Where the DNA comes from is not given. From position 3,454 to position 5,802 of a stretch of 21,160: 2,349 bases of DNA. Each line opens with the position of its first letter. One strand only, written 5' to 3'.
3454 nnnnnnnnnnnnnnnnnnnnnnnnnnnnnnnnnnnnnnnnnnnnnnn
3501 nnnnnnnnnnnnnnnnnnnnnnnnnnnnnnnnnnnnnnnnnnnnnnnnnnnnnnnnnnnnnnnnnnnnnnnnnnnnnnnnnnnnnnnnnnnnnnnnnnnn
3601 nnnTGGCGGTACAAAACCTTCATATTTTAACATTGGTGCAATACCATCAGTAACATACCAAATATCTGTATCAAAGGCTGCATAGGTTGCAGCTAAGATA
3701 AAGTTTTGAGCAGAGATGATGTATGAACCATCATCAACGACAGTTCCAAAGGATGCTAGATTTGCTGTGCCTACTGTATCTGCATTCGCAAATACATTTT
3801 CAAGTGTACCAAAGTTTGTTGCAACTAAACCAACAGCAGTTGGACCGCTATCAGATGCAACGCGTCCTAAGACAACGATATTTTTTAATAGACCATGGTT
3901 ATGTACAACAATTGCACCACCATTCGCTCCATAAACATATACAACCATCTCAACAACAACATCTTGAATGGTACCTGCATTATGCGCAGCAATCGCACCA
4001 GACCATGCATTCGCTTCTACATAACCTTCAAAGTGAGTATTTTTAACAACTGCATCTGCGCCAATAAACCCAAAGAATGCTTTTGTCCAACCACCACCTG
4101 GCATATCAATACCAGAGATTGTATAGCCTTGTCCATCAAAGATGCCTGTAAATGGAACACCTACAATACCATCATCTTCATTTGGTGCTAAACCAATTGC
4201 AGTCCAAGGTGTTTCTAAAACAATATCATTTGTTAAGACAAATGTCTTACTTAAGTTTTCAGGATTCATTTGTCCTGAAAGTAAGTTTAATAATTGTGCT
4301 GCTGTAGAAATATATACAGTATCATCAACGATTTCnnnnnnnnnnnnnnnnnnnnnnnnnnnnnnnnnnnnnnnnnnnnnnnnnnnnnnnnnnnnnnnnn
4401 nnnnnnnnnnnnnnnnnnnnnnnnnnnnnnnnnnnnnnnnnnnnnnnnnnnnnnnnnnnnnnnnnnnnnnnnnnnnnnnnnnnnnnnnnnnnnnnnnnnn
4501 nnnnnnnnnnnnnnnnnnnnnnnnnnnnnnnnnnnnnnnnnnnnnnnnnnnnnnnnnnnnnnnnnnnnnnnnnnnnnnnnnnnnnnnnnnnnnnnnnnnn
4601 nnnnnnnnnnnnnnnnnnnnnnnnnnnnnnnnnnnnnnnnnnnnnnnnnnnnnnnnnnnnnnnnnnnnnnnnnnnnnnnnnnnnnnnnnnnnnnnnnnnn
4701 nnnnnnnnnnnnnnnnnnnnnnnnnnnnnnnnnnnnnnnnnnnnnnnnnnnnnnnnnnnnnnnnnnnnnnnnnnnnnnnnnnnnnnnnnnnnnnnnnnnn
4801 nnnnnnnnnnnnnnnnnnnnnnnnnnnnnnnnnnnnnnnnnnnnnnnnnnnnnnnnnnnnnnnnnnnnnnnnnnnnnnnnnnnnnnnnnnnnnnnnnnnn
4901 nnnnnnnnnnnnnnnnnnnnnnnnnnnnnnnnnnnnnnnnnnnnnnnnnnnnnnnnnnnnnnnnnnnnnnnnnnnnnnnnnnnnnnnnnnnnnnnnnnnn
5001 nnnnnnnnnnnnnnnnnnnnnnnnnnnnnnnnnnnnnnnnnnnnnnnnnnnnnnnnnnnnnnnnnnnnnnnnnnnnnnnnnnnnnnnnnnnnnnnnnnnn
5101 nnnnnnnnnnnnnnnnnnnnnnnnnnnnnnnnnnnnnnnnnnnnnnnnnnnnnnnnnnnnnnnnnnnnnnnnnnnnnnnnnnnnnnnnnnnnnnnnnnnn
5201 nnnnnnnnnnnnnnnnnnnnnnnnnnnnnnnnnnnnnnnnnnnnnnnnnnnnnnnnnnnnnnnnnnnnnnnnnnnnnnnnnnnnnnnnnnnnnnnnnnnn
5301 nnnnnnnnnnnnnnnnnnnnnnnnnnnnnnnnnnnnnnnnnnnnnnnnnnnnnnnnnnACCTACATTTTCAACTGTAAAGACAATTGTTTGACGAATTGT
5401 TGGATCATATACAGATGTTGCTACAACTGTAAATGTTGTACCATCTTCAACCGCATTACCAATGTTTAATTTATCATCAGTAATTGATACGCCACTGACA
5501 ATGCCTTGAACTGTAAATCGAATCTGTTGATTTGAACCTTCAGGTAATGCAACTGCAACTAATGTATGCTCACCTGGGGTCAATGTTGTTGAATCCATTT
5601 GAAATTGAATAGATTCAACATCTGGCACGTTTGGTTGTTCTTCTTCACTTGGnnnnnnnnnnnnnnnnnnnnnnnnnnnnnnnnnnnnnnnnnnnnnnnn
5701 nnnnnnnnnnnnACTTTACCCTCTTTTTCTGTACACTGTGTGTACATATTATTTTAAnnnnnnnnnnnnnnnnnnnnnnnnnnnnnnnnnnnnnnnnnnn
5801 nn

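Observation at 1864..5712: Giant GLUG-repeat / Ig-domain surface lipoprotein embedded in a sugar ABC-transporter operon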

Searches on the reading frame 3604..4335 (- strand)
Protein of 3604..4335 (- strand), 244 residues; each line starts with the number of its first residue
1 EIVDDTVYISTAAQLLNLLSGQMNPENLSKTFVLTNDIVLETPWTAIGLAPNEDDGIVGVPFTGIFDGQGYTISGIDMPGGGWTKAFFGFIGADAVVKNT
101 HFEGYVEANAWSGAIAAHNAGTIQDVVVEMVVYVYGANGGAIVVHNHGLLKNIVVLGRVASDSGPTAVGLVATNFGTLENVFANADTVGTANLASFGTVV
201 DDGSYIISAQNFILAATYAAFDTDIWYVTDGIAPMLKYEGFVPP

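Call 10: search_protein_families(library=pfam, proteins=[window:3604-4335:-], max_evalue=10)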
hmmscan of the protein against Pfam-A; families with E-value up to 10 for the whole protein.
seq(244 aa): 1 family
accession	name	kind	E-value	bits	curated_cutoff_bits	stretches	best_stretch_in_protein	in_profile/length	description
PF19029.5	DUF883_C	-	0.2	11.8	27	1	35-50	1-16/30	DUF883 C-terminal glycine zipper region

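Call 33: predict_structure(alignment_id=A1)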
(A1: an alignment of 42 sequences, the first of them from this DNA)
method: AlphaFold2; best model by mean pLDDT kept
length: 243 residues; sequences in the alignment: 42
mean_pLDDT: 97.3   pTM: 0.93
mean pLDDT of the five models: 97.3, 96.9, 96.9, 96.8, 96.6
residues with pLDDT >= 90: 236; 70-90: 5; 50-70: 2; < 50: 0
segments of 3 or more residues with pLDDT < 50: none
pLDDT, mean of each block of 10 residues (from residue 1): 86 98 97 99 98 92 99 96 97 99 98 99 99 98 99 99 98 99 98 97 98 98 99 98 96
secondary structure, 60 per line:
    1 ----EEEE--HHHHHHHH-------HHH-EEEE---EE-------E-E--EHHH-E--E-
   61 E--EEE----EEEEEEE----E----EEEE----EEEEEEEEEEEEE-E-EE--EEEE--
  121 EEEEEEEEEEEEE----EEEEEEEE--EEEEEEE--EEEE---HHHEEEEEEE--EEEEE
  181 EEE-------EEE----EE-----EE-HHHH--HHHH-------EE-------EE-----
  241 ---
elements in order: E5-8 H11-18 E30-33 E64-66 E71-77 E87-90 E95-107 E115-118 E121-133 E138-145 E148-154 E157-160 E167-173 E176-183 E191-193 H208-211 H214-217

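Call 38: fold_search(model_id=the predicted structure, library=pdb)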
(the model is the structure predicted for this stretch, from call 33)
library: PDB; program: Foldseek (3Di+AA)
matches with E <= 10: 165; with E <= 0.001: 0
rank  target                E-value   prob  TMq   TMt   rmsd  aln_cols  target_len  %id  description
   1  3n6z                  8.4e-03  1.00  0.51  0.38   8.1       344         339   14  Crystal structure of a putative immunoglobulin A1 protease (BACOVA_03286) from Bacteroides ovatus at 1.30 A resolution (released 2010-07-21)
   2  7e56                  2.0e-01  0.18  0.23  0.18  11.7       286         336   12  The mutant crystal structure of endo-polygalacturonase (T316C/G344C) from Talaromyces leycettanus JCM 12802 (released 2021-08-25)
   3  6kve                  2.1e-01  0.13  0.19  0.15  12.8       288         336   11  Crystal structure of a GH28 endo-polygalacturonase from Talaromyces leycettanus JCM 12802 (released 2020-09-09)
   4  1ia5_A                2.7e-01  0.13  0.20  0.16  12.6       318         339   11  POLYGALACTURONASE FROM ASPERGILLUS ACULEATUS (released 2001-09-19)
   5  6xja_P                3.6e-01  0.80  0.42  0.10   6.3       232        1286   13  Streptococcus Pneumoniae IgA1 Protease with IgA1 substrate (released 2021-01-20)
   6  5nxk_A                4.3e-01  0.38  0.31  0.26   9.1       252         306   12  L. reuteri 53608 SRRP (released 2018-03-21)
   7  6kvh                  4.3e-01  0.12  0.22  0.17  11.9       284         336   13  The mutant crystal structure of endo-polygalacturonase (T284A) from Talaromyces leycettanus JCM 12802 (released 2020-09-09)
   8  1vbl                  5.7e-01  0.08  0.20  0.13  15.9       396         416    8  Structure of the thermostable pectate lyase PL 47 (released 2005-04-19)
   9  4xkv                  6.6e-01  0.04  0.15  0.08  13.0       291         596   15  Tailspike protein mutant D339N of E. coli bacteriophage HK620 (released 2016-01-20)
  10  7bbv_A                7.0e-01  0.10  0.23  0.20  11.3       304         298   12  Pectate lyase B from Verticillium dahliae (released 2022-07-13)
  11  3wwg_C                8.4e-01  0.08  0.21  0.12  12.9       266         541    9  Crystal structure of the N-glycan-deficient variant N448A of isopullulanase complexed with isopanose (released 2014-11-12)
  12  6tgf_D                8.8e-01  0.03  0.14  0.07  15.7       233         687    9  Pantoea stewartii WceF is a glycan biofilm modifying enzyme with a bacteriophage tailspike-like parallel beta-helix fo (released 2020-11-25)
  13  5jsd_A                9.3e-01  0.08  0.23  0.13  11.5       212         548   11  Crystal structure of phiAB6 tailspike in complex with five-repeated oligosaccharides of Acinetobacter baumannii surfac (released 2017-03-08)
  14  2iq7_F                9.3e-01  0.06  0.18  0.15  12.2       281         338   11  Crystal structure of the polygalacturonase from Colletotrichum lupini and its implications for the interaction with po (released 2007-10-23)
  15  5nxk_B                9.7e-01  0.20  0.29  0.24   9.1       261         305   10  L. reuteri 53608 SRRP (released 2018-03-21)
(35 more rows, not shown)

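Call 45: find_related_loci(query=A1, collection=genome_contigs, flank=10000)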
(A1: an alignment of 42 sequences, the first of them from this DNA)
Query A1 (243 aa) in genome_contigs; peptide patterns used: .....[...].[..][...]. (x = any residue, [..] = any of these).
600 stretches matched a pattern (row limit reached: there are more); 297 encode a relative of the query (tblastn E <= 1e-3); the best 80 are kept; 80 distinct loci.
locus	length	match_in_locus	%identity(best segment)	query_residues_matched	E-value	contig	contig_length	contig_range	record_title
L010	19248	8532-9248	37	6-243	2e-41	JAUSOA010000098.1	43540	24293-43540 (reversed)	MAG: Acholeplasmataceae bacterium isolate E21_concoct.bin.144_sub E21_k141_207527, whole genome shotgun sequence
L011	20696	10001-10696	31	8-235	4e-25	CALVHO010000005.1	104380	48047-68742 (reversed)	MAG: uncultured Clostridia bacterium isolate BRZ_P__bin41 genome assembly, contig: BRZ_P__NODE_251_length_104380_cov_7.0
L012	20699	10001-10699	30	21-241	5e-25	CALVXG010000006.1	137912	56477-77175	MAG: uncultured Clostridia bacterium isolate BRZ_HT__bin55 genome assembly, contig: BRZ_HT__NODE_223_length_137912_cov_1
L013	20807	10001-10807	29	8-243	6e-17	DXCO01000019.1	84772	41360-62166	MAG TPA_asm: Candidatus Borkfalkia excrementavium isolate CHK199-9574 CHK199__C185085_L84772_SAMEA5754843, whole genome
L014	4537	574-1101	31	8-192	7e-15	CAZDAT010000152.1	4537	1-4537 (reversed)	MAG TPA_asm: uncultured Lachnospiraceae bacterium isolate SRP225648_co1_707 genome assembly, contig: NODE_49027_length_4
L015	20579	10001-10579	32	2-174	5e-12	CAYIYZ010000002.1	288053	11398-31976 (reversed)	MAG TPA_asm: uncultured Oscillospiraceae bacterium isolate ERP123703_co1_206 genome assembly, contig: NODE_8_length_2880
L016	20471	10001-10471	31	15-182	1e-11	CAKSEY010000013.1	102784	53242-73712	MAG: uncultured Oscillospiraceae bacterium isolate REFINED_METABAT215_TOP10_CONTIGS_1500_ASSEMBLY_K77_MERGED__Hadza_MoBi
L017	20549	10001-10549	30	8-193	9e-12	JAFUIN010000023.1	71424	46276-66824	MAG: Clostridia bacterium isolate RGIG4526 Roe_deer_Rectum-1__c480322, whole genome shotgun sequence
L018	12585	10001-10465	34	14-171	8e-12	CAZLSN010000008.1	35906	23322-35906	MAG TPA_asm: uncultured Oscillospiraceae bacterium isolate SRP350583_co2_329 genome assembly, contig: NODE_1486_length_3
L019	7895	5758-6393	28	8-185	1e-11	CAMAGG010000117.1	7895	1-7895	MAG: uncultured Clostridia bacterium isolate SRR5666653_bin.15_metaWRAP_v1.3_MAG genome assembly, contig: ERZ11448877.32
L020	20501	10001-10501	31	2-164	2e-11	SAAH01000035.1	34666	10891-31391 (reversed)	MAG: Clostridia bacterium isolate INTA.CYC.029 contig-100_893, whole genome shotgun sequence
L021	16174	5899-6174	40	3-100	2e-11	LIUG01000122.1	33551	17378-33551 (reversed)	MAG: Candidatus Fibrimonas termitidis isolate GUT221 contig_3062, whole genome shotgun sequence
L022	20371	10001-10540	30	8-191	3e-11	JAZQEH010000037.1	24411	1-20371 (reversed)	MAG: Eubacteriales bacterium isolate T1900044635_TS20190101.MAGScoT_cleanbin_000007 SGB_1126_k141_493835, whole genome s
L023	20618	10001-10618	29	3-201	5e-11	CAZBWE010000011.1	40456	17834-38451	MAG TPA_asm: uncultured Pirellulales bacterium isolate binchicken_co100_40 genome assembly, contig: NODE_1360_length_404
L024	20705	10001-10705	28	26-237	7e-11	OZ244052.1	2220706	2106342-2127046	MAG: uncultured candidatus Porisulfidus sp. isolate d44410dd-c181-48df-95fb-d4a73cfd76fe genome assembly, chromosome: 1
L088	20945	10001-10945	25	8-235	4e-7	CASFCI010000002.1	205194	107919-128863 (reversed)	uncultured bacterium isolate O31_L3_395395_idba_bin.38 genome assembly, contig: O31_L3_395395_idba_bin.38.fa_scaffold_8,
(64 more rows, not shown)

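Call 50: search_protein_families(library=pfam, proteins=[L088:8247-9620:+, L088:9620-10975:+, L088:10988-12379:+, L088:12392-13894:+, L088:3342-4631:-, L088:2328-3338:-, L088:53-1666:+, L088:16812-18557:+], max_evalue=0.001)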
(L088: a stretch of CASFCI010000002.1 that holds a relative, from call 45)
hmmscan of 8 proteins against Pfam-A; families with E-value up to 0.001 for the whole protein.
L088:8247-9620:+ (457 aa): 1 family
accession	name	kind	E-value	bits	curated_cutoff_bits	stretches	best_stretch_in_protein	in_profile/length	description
PF02368.24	Big_2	-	2.7e-09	37.3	22.8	1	35-91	11-68/79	Bacterial Ig-like domain (group 2)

L088:9620-10975:+ (451 aa): 0 families

L088:10988-12379:+ (463 aa): 3 families
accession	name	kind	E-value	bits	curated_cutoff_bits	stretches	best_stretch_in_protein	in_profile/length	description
PF00722.28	Glyco_hydro_16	-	6.4e-19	68.5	22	1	251-410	9-141/175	Glycosyl hydrolases family 16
PF03935.22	SKN1_KRE6_Sbg1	-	3.6e-13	49.2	30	2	202-318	109-223/501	Beta-glucan synthesis-associated protein SKN1/KRE6/Sbg1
PF02368.24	Big_2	-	2e-09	37.7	22.8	1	107-168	5-67/79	Bacterial Ig-like domain (group 2)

L088:12392-13894:+ (500 aa): 7 families
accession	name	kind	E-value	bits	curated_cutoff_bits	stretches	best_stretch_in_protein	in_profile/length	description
PF00005.33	ABC_tran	-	8.8e-31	107.8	25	1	103-243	3-136/137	ABC transporter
PF17912.7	OB_MalK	-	2.6e-07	31.9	27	0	317-349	1-33/53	MalK OB fold domain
PF08402.16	TOBE_2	-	6.5e-06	26.6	21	1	414-489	2-76/76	TOBE domain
PF03215.21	Rad17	-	1.5e-05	25.5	23.8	1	100-178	34-112/186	Rad17 P-loop domain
PF13304.12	AAA_21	-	0.00011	22.8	27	0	113-144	1-35/304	AAA domain, putative AbiEii toxin, Type IV TA system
PF13671.12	AAA_33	-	0.00015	22.5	27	0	114-132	2-20/143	AAA domain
PF13401.12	AAA_22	-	0.00051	20.8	27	0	110-135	4-29/130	AAA domain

L088:3342-4631:- (429 aa): 3 families
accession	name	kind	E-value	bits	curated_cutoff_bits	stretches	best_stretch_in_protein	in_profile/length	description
PF02055.22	Glyco_hydro_30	-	5.1e-49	167.6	23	1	39-363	1-348/348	Glycosyl hydrolase family 30 TIM-barrel domain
PF17189.10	Glyco_hydro_30C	-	6.2e-06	26.7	22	1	377-417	15-57/65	Glycosyl hydrolase family 30 beta sandwich domain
PF14587.12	Glyco_hydr_30_2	-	2e-05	24.6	27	1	111-189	102-185/364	O-Glycosyl hydrolase family 30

L088:2328-3338:- (336 aa): 4 families
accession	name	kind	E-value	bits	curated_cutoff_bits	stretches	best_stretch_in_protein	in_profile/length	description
PF13377.12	Peripla_BP_3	-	1.1e-30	107.3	26.5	1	172-331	2-166/167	Periplasmic binding protein-like domain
PF00532.27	Peripla_BP_1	-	5.4e-20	72.5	22.2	1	76-325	12-276/281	Periplasmic binding proteins and sugar binding domain of LacI family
PF00356.27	LacI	-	3.2e-16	59.3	27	1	3-48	1-46/46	Bacterial regulatory proteins, lacI family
PF13407.12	Peripla_BP_4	-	2.6e-06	27.6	35.1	1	163-306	107-250/258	Periplasmic binding protein domain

L088:53-1666:+ (537 aa): 1 family
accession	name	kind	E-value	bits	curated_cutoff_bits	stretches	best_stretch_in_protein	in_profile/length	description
PF17652.7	Glyco_hydro81C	-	1.1e-39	137.1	25.6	1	35-342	29-335/349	Glycosyl hydrolase family 81 C-terminal domain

L088:16812-18557:+ (581 aa): 1 family
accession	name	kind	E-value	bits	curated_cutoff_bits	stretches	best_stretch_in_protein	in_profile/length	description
PF00754.31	F5_F8_type_C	-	0.00035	21.1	28.2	0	313-380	5-72/127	F5/8 type C domain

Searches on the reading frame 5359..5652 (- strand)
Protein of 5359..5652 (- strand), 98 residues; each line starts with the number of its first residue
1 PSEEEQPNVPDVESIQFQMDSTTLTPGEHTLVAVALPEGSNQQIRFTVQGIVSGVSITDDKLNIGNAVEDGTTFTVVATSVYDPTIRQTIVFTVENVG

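Call 10: search_protein_families(library=pfam, proteins=[window:5359-5652:-], max_evalue=10)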
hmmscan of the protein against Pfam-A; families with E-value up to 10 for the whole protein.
seq(98 aa): 1 family
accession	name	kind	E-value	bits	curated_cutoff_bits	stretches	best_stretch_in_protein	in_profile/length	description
PF21962.1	DUF6924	-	0.066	14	24.4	1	14-51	61-99/129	Domain of unknown function (DUF6924)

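Call 56: search_protein_families(library=pfam, alignment_id=A2, max_evalue=0.1)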
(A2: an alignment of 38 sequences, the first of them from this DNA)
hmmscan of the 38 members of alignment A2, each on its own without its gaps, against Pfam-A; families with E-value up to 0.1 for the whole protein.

A. member 1, seq(90 aa): 1 family
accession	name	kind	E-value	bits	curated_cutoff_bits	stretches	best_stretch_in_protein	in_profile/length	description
PF21962.1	DUF6924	-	0.085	13.6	24.4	0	7-43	62-99/129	Domain of unknown function (DUF6924)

B. families by the number of members that match (of 38 scanned): 36 families (the first 25 are shown)
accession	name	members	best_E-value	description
PF05345.18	He_PIG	4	9.4e-05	Putative Ig domain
PF11614.14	FixG_C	3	0.0056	IG-like fold at C-terminal of FixG, putative oxidoreductase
PF18957.6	RibLong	2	0.0099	Long Rib domain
PF23536.1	TraK_C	2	0.014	TraK C-terminal domain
PF11992.13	TgpA_N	2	0.041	TgpA N-terminal domain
PF02368.24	Big_2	1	0.00077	Bacterial Ig-like domain (group 2)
PF01833.30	TIG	1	0.0041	IPT/TIG domain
PF23926.2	LtfC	1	0.0049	LtfC-like, beta-sandwich domain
PF17963.7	Big_9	1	0.0077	Bacterial Ig domain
PF03642.18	MAP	1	0.0078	MAP domain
PF25374.1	Cadherin_FAT4_N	1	0.0084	FAT4-like, N-terminal cadherin-like domain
PF20622.4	Big_15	1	0.0095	Bacterial Ig domain (Big_16)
PF00391.29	PEP-utilizers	1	0.01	PEP-utilising enzyme, mobile domain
PF08512.18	Rttp106-like_middle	1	0.016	Histone chaperone Rttp106-like, middle domain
PF22352.2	K319L-like_PKD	1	0.018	K319L-like, PKD domain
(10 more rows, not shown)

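Call 59: predict_structure(alignment_id=A2)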
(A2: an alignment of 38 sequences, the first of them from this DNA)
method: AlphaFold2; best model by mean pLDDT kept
length: 90 residues; sequences in the alignment: 38
mean_pLDDT: 91.1   pTM: 0.75
mean pLDDT of the five models: 91.1, 89.5, 87.5, 82.6, 80.1
residues with pLDDT >= 90: 69; 70-90: 20; 50-70: 1; < 50: 0
segments of 3 or more residues with pLDDT < 50: none
pLDDT, mean of each block of 10 residues (from residue 1): 89 90 92 92 90 91 93 93 89
secondary structure, 60 per line:
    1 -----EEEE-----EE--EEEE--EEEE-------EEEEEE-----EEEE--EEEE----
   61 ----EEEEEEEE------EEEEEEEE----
elements in order: E6-9 E19-22 E25-28 E36-41 E47-50 E53-56 E65-72 E79-86
